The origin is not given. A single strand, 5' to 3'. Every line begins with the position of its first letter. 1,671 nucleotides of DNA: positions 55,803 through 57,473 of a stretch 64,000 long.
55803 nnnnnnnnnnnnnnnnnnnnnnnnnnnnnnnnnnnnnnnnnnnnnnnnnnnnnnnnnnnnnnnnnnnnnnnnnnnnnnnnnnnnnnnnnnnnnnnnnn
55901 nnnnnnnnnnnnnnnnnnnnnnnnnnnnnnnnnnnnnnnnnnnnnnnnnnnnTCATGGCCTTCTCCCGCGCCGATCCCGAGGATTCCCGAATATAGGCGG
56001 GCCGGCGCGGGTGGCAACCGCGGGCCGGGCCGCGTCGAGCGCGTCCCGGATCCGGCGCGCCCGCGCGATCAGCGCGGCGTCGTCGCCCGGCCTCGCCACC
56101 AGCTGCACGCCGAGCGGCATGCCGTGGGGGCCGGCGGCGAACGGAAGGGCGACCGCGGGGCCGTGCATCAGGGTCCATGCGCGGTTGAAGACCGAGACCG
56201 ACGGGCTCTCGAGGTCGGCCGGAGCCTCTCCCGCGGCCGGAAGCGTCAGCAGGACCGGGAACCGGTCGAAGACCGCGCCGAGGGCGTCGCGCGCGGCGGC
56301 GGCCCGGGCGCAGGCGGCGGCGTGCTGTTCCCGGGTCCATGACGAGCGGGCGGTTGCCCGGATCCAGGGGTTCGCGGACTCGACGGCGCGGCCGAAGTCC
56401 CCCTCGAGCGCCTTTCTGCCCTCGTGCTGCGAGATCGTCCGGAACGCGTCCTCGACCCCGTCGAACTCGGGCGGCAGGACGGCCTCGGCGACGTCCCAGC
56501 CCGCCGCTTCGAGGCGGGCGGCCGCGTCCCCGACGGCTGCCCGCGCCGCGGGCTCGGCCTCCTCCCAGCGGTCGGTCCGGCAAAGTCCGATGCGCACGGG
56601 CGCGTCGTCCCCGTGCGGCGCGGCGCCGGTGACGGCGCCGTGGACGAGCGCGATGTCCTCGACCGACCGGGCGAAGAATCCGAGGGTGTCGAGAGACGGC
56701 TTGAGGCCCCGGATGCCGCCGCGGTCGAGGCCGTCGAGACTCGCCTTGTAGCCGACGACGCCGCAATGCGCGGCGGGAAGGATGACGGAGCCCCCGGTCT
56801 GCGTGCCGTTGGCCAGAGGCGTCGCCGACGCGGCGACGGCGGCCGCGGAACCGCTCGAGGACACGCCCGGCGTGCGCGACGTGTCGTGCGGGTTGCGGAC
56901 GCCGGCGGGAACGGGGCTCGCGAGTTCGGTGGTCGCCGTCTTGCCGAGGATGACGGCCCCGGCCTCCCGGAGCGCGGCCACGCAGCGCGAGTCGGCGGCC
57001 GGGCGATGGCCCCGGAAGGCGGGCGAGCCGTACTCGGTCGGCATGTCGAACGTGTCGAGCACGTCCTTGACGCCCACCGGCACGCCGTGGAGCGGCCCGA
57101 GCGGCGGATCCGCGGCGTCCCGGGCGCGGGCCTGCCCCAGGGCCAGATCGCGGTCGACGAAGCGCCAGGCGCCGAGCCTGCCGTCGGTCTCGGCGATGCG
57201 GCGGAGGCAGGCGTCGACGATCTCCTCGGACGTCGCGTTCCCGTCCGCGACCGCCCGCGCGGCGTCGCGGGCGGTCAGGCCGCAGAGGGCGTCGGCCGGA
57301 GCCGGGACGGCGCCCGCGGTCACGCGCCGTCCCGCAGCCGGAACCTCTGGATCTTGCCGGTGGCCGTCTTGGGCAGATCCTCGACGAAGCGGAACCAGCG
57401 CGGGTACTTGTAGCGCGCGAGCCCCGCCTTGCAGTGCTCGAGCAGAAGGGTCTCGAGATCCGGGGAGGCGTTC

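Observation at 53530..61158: Seven-gene translationally coupled operon (DedA, FAD disulfide oxidoreductase, aryl-CoA ligase, amidase, methylisocitrate-lyase-like, glutaredoxin-domain, VOC) with no obvious known pathway.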

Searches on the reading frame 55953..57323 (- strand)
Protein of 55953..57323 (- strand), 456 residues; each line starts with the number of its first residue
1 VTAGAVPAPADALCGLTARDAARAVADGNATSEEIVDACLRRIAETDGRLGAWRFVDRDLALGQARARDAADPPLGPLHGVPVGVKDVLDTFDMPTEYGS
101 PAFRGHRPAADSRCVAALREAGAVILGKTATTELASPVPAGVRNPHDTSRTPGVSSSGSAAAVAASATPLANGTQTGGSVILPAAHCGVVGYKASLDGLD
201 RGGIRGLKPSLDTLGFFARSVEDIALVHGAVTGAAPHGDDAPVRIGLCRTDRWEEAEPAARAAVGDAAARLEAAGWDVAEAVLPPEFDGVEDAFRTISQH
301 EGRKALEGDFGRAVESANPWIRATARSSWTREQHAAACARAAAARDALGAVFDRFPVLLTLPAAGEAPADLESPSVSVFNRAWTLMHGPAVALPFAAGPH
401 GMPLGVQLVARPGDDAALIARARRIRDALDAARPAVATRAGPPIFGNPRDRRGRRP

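Call 4: search_protein_families(library=pfam, proteins=[window:55953-57323:-], max_evalue=0.01)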
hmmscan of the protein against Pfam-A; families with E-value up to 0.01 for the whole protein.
window:55953-57323:- (456 aa): 1 family
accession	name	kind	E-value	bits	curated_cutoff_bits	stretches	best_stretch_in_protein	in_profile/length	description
PF01425.27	Amidase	-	3.8e-71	240.9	27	1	34-418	1-444/445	Amidase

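Call 5: search_protein_families(library=ncbifam, proteins=[window:55953-57323:-], max_evalue=0.01)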
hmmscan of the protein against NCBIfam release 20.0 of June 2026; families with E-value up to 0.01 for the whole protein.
window:55953-57323:- (456 aa): 26 families (the best 25 are shown)
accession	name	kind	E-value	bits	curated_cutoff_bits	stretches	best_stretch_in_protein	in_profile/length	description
NF005688.0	PRK07488.1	equivalog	2e-64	218.2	532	2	12-304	7-310/474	indoleacetamide hydrolase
NF005687.0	PRK07487.1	subfamily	5.3e-51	173.9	428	1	13-428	5-455/468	amidase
NF004815.0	PRK06169.1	equivalog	1.1e-50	172.5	506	1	13-434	7-464/471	amidase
NF009119.0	PRK12470.1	equivalog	1.1e-48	166.4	498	1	18-429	11-452/462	amidase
NF006169.0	PRK08310.1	equivalog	1.5e-46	159.5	391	1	68-428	16-393/395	amidase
NF004816.0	PRK06170.1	equivalog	3.1e-45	154.7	503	2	17-252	13-278/493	amidase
NF006631.0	PRK09201.1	equivalog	1.4e-44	152.6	461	1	16-239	7-240/466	AtzE family amidohydrolase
TIGR00132.1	gatA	equivalog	2.1e-44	152.1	481.1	1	25-234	5-220/466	Asp-tRNA(Asn)/Glu-tRNA(Gln) amidotransferase subunit GatA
NF005460.0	PRK07056.1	subfamily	5e-43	147.7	447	1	20-288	12-298/457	amidase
NF004766.0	PRK06102.1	equivalog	6.3e-42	144.2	559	1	20-284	12-291/455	amidase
NF005899.0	PRK07869.1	equivalog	2.2e-41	142.2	418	1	11-425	10-458/471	amidase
NF004717.0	PRK06061.1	equivalog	5.8e-41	140.7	498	1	17-427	18-465/483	amidase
NF005686.0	PRK07486.1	subfamily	7.9e-41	140.2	465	2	9-234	7-243/486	amidase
TIGR02715.1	amido_AtzE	subfamily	2e-40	139.1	425.75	1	20-426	4-445/452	AtzE family amidohydrolase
NF006006.0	PRK08137.1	equivalog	1.5e-38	132.9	534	1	16-237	34-272/529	amidase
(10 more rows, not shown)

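Call 18: find_homologous_proteins(query=window:55953-57323:-, max_evalue=1e-30)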
Query window:55953-57323:- (456 aa): 6540 proteins with E <= 1e-30 among 8000 candidates; the best 120 are listed.
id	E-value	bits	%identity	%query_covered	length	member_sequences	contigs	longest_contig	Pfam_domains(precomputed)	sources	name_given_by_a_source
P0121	2.7e-239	813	85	98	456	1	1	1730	PF01425.27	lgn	-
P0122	6.9e-180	617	71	92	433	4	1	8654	PF01425.27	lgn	-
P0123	4.5e-177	608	70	92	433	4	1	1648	PF01425.27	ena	-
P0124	3.4e-175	602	69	92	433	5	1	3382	PF01425.27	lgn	-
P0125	1.7e-173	596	70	94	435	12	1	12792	PF01425.27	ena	-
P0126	4.1e-172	592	69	92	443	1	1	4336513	PF01425.27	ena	-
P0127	3.6e-170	585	68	94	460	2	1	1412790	PF01425.27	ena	-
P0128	3.5e-168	579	67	94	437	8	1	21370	PF01425.27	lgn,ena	-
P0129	6.8e-165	568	65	91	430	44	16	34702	PF01425.27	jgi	jgi:Asp-tRNA(Asn)/Glu-tRNA(Gln) amidotransferase A subunit family amidase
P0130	6.4e-164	565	66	91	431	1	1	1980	PF01425.27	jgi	-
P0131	1.2e-163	564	66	91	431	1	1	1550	PF01425.27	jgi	jgi:Asp-tRNA(Asn)/Glu-tRNA(Gln) amidotransferase A subunit family amidase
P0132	1.9e-163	563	65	92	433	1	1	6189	PF01425.27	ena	-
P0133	2.9e-163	562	66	88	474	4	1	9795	PF01425.27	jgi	jgi:Asp-tRNA(Asn)/Glu-tRNA(Gln) amidotransferase A subunit family amidase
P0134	4.6e-163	562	65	94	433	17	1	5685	PF01425.27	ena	-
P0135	5.2e-163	562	64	94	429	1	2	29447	PF01425.27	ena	-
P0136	6.6e-163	561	66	91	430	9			PF01425.27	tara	tara:strand:+ start:1277 stop:2569 length:1293 start_codon:yes stop_codon:yes gene_type:complete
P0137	9.0e-163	561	64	92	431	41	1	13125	PF01425.27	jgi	-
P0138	1.4e-162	560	65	91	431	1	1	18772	PF01425.27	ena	-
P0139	2.2e-162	559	65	92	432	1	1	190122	PF01425.27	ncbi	-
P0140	2.4e-162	559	65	92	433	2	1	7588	PF01425.27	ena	-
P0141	2.5e-162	559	64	94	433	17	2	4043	PF01425.27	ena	-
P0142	3.5e-162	559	64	94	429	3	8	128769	PF01425.27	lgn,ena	-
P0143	4.0e-162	559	63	94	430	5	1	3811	PF01425.27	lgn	-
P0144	4.4e-162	558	65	91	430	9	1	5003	PF01425.27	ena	-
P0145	5.3e-162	558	64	94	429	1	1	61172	PF01425.27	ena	-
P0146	1.1e-161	557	63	94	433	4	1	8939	PF01425.27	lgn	-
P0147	1.3e-161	557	65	91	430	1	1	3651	PF01425.27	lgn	-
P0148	1.7e-161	556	64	92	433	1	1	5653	PF01425.27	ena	-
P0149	2.1e-161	556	64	91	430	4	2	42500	PF01425.27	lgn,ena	-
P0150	5.6e-161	555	63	92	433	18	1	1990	PF01425.27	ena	-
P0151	6.8e-161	555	64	91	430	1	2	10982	PF01425.27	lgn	-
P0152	1.1e-160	554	64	91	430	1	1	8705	PF01425.27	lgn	-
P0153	1.3e-160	554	63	92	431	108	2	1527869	PF01425.27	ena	-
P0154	2.4e-160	553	64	92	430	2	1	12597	PF01425.27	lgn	-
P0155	2.7e-160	553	63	91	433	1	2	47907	PF01425.27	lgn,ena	-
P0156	4.9e-160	552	65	88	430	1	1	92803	PF01425.27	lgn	-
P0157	5.1e-160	552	64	92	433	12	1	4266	PF01425.27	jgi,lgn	jgi:amidase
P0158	9.7e-160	551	64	91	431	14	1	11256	PF01425.27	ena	-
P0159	1.0e-159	551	64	91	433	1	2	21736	PF01425.27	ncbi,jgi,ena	jgi:Asp-tRNA(Asn)/Glu-tRNA(Gln) amidotransferase A subunit family amidase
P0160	2.3e-159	549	64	88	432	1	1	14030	PF01425.27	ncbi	-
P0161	6.6e-159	548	63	93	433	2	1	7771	PF01425.27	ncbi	ncbi:MAG: amidase [Alphaproteobacteria bacterium]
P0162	7.8e-159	548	65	91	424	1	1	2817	PF01425.27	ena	-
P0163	9.2e-159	548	64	91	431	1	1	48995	PF01425.27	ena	-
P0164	1.0e-158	547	63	92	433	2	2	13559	PF01425.27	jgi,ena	-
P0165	1.5e-158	547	63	91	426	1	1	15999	PF01425.27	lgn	-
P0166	1.7e-158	547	63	92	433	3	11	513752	PF01425.27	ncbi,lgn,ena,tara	tara:strand:- start:9748 stop:11049 length:1302 start_codon:yes stop_codon:yes gene_type:complete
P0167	2.2e-158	546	64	94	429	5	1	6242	PF01425.27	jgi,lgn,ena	jgi:amidase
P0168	2.4e-158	546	63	94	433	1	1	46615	PF01425.27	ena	-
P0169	4.0e-158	545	64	91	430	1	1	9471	PF01425.27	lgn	-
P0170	5.1e-158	545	62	95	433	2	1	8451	PF01425.27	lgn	-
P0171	7.9e-158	544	62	94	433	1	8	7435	PF01425.27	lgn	-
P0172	8.9e-158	544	63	91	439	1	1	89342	PF01425.27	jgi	jgi:Asp-tRNA(Asn)/Glu-tRNA(Gln) amidotransferase A subunit family amidase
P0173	1.1e-157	544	66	88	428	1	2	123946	PF01425.27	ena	-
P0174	3.6e-157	542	63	91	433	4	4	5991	PF01425.27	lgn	-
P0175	4.0e-157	542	62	91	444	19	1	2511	PF01425.27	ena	-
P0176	5.1e-157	542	61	92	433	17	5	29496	PF01425.27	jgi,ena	-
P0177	1.1e-156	541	62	92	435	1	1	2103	PF01425.27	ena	-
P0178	6.1e-156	538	62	92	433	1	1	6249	PF01425.27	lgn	-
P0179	7.0e-155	535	64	89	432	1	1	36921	PF01425.27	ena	-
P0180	8.1e-155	535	63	91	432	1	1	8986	PF01425.27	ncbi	ncbi:MAG: amidase [Alphaproteobacteria bacterium]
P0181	3.6e-154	532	59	92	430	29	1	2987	PF01425.27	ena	-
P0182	3.8e-154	532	59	92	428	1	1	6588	PF01425.27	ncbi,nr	ncbi:MAG: amidase [Pseudomonadota bacterium]|nr:amidase [Pseudomonadota bacterium]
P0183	5.3e-154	532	61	92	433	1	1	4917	PF01425.27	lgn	-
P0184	1.9e-153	530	61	91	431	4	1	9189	PF01425.27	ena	-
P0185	2.0e-153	530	58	92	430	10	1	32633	PF01425.27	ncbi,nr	ncbi:MAG: amidase [Pseudomonadota bacterium]|nr:amidase [Pseudomonadota bacterium]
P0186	7.7e-153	528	65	88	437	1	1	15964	PF01425.27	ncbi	ncbi:MAG: amidase [Rhodospirillaceae bacterium]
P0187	1.1e-152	527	58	93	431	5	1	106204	PF01425.27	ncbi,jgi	-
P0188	2.0e-152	527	60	94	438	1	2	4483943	PF01425.27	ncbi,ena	-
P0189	3.9e-152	526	59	90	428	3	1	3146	PF01425.27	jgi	jgi:amidase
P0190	4.2e-152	526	61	91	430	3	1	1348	PF01425.27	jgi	jgi:Asp-tRNA(Asn)/Glu-tRNA(Gln) amidotransferase A subunit family amidase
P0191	2.3e-151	523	57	94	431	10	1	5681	PF01425.27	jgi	-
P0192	2.5e-151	523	58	93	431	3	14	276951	PF01425.27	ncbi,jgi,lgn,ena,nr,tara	ncbi:MAG: amidase [Pelagibacteraceae bacterium]|nr:amidase [Pelagibacteraceae bacterium] PPR10059.1 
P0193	4.9e-150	519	60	94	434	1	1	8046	PF01425.27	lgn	-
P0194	2.5e-149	516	60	92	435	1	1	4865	PF01425.27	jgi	jgi:Asp-tRNA(Asn)/Glu-tRNA(Gln) amidotransferase A subunit family amidase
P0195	1.5e-148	514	56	92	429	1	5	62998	PF01425.27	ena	-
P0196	1.6e-148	514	62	88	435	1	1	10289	PF01425.27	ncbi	-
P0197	5.3e-147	509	60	90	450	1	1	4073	PF01425.27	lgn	-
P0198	2.8e-146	506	59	92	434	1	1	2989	PF01425.27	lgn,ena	-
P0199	4.0e-146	506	62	88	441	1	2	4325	PF01425.27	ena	-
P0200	3.4e-145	503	63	88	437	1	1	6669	PF01425.27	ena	-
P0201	6.5e-145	502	62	88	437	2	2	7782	PF01425.27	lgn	-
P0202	1.8e-142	494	61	87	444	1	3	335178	PF01425.27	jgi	jgi:Asp-tRNA(Asn)/Glu-tRNA(Gln) amidotransferase A subunit family amidase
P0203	1.0e-139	485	60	86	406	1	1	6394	PF01425.27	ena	-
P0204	2.4e-137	477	60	87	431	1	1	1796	PF01425.27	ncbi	-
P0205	4.6e-137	476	59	87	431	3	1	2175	PF01425.27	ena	-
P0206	6.9e-135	469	59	87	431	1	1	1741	PF01425.27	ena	-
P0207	1.7e-133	464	60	86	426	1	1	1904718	PF01425.27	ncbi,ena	-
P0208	2.1e-133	464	59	87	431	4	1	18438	PF01425.27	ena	-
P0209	3.6e-133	463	58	89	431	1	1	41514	PF01425.27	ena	-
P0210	3.4e-132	460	58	90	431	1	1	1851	PF01425.27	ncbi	-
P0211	6.8e-132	459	59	91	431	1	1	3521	PF01425.27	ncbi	-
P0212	7.4e-131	456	58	91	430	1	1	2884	PF01425.27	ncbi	-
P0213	8.5e-131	455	55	89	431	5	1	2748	PF01425.27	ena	-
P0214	1.1e-130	455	58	87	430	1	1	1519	PF01425.27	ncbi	-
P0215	3.2e-130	453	56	90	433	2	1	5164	PF01425.27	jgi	jgi:Asp-tRNA(Asn)/Glu-tRNA(Gln) amidotransferase A subunit family amidase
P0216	6.5e-130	452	58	87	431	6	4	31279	PF01425.27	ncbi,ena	-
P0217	7.7e-130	452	55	90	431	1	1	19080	PF01425.27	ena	-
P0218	9.8e-130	452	57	89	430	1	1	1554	PF01425.27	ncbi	-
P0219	1.2e-129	452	54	91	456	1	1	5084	PF01425.27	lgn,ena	-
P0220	3.7e-129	450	56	91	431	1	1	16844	PF01425.27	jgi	jgi:Asp-tRNA(Asn)/Glu-tRNA(Gln) amidotransferase A subunit family amidase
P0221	3.7e-129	450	57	90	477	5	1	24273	PF01425.27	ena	-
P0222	6.9e-129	449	55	91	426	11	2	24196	PF01425.27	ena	-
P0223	8.1e-129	449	57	88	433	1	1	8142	PF01425.27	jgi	jgi:Asp-tRNA(Asn)/Glu-tRNA(Gln) amidotransferase A subunit family amidase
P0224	1.5e-128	448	55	89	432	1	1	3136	PF01425.27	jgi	jgi:Asp-tRNA(Asn)/Glu-tRNA(Gln) amidotransferase A subunit family amidase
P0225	4.5e-128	446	54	91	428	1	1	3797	PF01425.27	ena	-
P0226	4.6e-128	446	57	91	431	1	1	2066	PF01425.27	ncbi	-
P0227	6.3e-128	446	57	88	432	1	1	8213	PF01425.27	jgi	jgi:Asp-tRNA(Asn)/Glu-tRNA(Gln) amidotransferase A subunit family amidase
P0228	6.9e-128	446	57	93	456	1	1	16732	PF01425.27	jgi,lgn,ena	-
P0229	1.1e-127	445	57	91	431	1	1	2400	PF01425.27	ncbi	-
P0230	2.4e-127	444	55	89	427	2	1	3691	PF01425.27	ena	-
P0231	3.4e-127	443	55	91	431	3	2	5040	PF01425.27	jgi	jgi:Asp-tRNA(Asn)/Glu-tRNA(Gln) amidotransferase A subunit family amidase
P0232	3.5e-127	443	55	91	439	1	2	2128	PF01425.27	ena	-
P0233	6.2e-127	443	55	92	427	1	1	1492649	PF01425.27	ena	-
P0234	9.7e-127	442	57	89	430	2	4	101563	PF01425.27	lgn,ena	-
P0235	1.7e-126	441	54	91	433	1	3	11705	PF01425.27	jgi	jgi:Asp-tRNA(Asn)/Glu-tRNA(Gln) amidotransferase A subunit family amidase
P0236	2.3e-126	441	55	90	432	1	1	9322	PF01425.27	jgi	jgi:Asp-tRNA(Asn)/Glu-tRNA(Gln) amidotransferase A subunit family amidase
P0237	5.3e-126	440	55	89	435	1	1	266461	PF01425.27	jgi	jgi:Asp-tRNA(Asn)/Glu-tRNA(Gln) amidotransferase A subunit family amidase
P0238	5.6e-126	439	55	92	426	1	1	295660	PF01425.27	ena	-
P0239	7.1e-126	439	56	88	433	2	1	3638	PF01425.27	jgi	jgi:amidase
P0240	9.9e-126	439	55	87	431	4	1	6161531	PF01425.27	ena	-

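Call 20: find_related_loci(query=A1, collection=genome_contigs, flank=10000)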
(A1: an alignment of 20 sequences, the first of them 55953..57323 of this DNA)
Query A1 (456 aa) in genome_contigs; peptide patterns used: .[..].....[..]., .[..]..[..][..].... (x = any residue, [..] = any of these).
600 stretches matched a pattern (row limit reached: there are more); 595 encode a relative of the query (tblastn E <= 1e-3); the best 80 are kept; 80 distinct loci.
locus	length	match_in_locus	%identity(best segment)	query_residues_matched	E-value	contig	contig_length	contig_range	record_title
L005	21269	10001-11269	65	4-429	3e-161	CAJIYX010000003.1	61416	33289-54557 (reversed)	MAG: Alphaproteobacteria bacterium UBA830 isolate FRAM18_bin083 genome assembly, contig: FRAM17_bin083-3, whole genome s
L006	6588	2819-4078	59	13-432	1e-150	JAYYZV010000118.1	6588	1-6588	MAG: Pseudomonadota bacterium isolate XB_MAG1168 DB_MAG1168_0118, whole genome shotgun sequence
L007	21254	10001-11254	51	16-429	7e-114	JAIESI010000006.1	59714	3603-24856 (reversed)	MAG: Xanthobacteraceae bacterium isolate co.spades.METABAT.2.5kb_009 c_000000443481, whole genome shotgun sequence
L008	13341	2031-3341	51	16-448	8e-116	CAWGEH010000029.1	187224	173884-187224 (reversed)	MAG: uncultured Alphaproteobacteria bacterium isolate MFD02159.bin.1.34 genome assembly, contig: contig_65694, whole gen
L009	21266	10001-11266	47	13-429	3e-111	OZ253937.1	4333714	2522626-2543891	MAG: Alphaproteobacteria bacterium isolate 26bd64c0-0f2d-4e52-a063-61ff611ccdf2 genome assembly, chromosome: 1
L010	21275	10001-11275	52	11-432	7e-108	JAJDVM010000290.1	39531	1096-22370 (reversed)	MAG: Defluviicoccus sp. isolate jk18x22bins.41 k141_180925, whole genome shotgun sequence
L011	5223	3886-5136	48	16-429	2e-107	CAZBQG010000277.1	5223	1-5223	MAG TPA_asm: uncultured Rhodospirillaceae bacterium isolate SRP308112_co1_303 genome assembly, contig: NODE_32346_length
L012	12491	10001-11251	47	16-429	3e-104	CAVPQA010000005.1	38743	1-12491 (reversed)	MAG: uncultured Alphaproteobacteria bacterium isolate MFD00008.bin.2.118 genome assembly, contig: contig_104100, whole g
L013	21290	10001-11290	44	13-440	3e-100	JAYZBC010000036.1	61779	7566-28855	MAG: Pseudomonadota bacterium isolate XB_MAG1198 DB_MAG1198_0036, whole genome shotgun sequence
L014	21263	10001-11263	47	12-431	2e-96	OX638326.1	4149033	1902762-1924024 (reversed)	MAG: uncultured Alphaproteobacteria bacterium isolate 36580269-0a0b-41f5-a0f3-8f7859907d82 genome assembly, chromosome:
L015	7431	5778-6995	48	28-430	3e-96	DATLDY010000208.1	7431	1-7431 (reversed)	MAG TPA_asm: Burkholderiales bacterium isolate SMAG_U14362 k141_6126136, whole genome shotgun sequence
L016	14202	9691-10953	46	13-429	6e-96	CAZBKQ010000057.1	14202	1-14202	MAG TPA_asm: uncultured Rhodospirillaceae bacterium isolate SRP134809_co1_146 genome assembly, contig: NODE_8296_length_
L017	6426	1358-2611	49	16-429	6e-95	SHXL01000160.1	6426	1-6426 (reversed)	MAG: Betaproteobacteria bacterium isolate Baikal-deep-G90 BACOMB-40M-C4633, whole genome shotgun sequence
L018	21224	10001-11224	41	16-420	8e-94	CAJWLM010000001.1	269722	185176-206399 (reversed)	MAG TPA_asm: uncultured Rhodospirillaceae bacterium isolate ERR599052_bin.81_MetaBAT_v2.12.1_MAG genome assembly, contig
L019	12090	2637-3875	47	12-422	1e-92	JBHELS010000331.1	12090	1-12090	MAG: Burkholderiales bacterium isolate S2_bin.27.orig S2_k141_807151, whole genome shotgun sequence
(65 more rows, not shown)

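Call 22: find_encoding_contigs(protein=P0188, flank=10000, max_places=2)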
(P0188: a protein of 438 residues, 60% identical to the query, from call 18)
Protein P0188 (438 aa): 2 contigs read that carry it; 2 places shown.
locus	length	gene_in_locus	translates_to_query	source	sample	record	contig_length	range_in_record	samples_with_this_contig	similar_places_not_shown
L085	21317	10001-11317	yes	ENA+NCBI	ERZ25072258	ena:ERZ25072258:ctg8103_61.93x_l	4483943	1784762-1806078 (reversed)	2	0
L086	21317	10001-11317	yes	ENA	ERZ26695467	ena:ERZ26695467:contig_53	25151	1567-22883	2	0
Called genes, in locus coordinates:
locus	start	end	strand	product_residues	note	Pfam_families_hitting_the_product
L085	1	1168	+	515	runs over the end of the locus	PF00501:AMP-binding, PF13193:AMP-binding_C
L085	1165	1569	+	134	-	PF22636:FlK, PF03061:4HBT (weak)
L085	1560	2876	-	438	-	PF06808:DctM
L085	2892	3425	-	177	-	PF04290:DctQ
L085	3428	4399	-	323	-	PF03480:DctP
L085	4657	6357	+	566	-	PF00378:ECH_1, PF16113:ECH_2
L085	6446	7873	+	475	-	PF05138:PaaA_PaaC (weak)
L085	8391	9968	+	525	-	PF00501:AMP-binding, PF13193:AMP-binding_C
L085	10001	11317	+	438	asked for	PF01425:Amidase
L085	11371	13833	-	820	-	PF01315:Ald_Xan_dh_C, PF02738:MoCoBD_1, PF20256:MoCoBD_2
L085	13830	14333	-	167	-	PF00111:Fer2, PF01799:Fer2_2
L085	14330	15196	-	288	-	PF00941:FAD_binding_5, PF03450:CO_deh_flav_C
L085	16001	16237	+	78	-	PF20552:HTH_62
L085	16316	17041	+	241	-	PF00005:ABC_tran, PF13304:AAA_21 (faint)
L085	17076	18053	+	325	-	PF09084:NMT1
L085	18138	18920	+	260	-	PF00528:BPD_transp_1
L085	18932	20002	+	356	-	PF00355:Rieske, PF19112:VanA_C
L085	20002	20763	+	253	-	PF00106:adh_short, PF08659:KR, PF13561:adh_short_C2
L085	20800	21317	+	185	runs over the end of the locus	PF00190:Cupin_1, PF07883:Cupin_2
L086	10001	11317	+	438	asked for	PF01425:Amidase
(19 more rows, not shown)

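Call 23: find_encoding_contigs(protein=P0192, flank=10000, max_places=3)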
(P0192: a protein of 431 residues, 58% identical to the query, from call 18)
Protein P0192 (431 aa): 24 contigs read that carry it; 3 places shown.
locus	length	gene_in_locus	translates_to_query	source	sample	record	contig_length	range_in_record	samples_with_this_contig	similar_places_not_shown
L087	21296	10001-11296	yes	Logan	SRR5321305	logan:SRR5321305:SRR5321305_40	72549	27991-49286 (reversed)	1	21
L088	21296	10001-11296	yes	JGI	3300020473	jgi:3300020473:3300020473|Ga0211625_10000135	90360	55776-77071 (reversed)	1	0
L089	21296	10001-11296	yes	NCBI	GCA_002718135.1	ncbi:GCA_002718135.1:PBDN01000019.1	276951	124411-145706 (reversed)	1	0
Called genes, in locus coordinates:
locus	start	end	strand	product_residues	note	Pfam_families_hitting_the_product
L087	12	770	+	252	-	PF00106:adh_short, PF08659:KR, PF13561:adh_short_C2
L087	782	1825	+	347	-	PF00355:Rieske, PF19112:VanA_C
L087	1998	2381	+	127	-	PF01042:Ribonuc_L-PSP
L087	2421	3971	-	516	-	PF00501:AMP-binding, PF13193:AMP-binding_C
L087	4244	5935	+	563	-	PF16113:ECH_2, PF00378:ECH_1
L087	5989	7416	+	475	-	PF05138:PaaA_PaaC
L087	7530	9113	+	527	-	PF00501:AMP-binding, PF13193:AMP-binding_C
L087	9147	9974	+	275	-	PF05721:PhyH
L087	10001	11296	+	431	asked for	PF01425:Amidase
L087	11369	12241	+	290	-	PF13714:PEP_mutase, PF00463:ICL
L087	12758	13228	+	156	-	PF01325:Fe_dep_repress, PF25213:HVO_A0261_N (weak), PF01047:MarR (weak), PF12802:MarR_2 (weak), PF13412:HTH_24 (weak), PF13545:HTH_Crp_2 (weak), PF02742:Fe_dep_repr_C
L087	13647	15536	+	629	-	PF00317:Ribonuc_red_lgN, PF02867:Ribonuc_red_lgC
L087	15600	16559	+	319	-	PF00268:Ribonuc_red_sm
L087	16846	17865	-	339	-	-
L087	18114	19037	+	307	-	PF13468:Glyoxalase_3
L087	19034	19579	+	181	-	PF04752:ChaC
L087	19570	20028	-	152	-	PF08279:HTH_11 (faint), PF13404:HTH_AsnC-type, PF13412:HTH_24, PF22451:NirdL-like_HTH (faint), PF01726:LexA_DNA_bind (faint), PF01037:AsnC_trans_reg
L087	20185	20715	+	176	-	PF05995:CDO_I (weak)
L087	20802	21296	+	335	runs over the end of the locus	PF08240:ADH_N, PF00107:ADH_zinc_N, PF13602:ADH_zinc_N_2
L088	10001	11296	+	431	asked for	PF01425:Amidase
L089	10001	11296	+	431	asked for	PF01425:Amidase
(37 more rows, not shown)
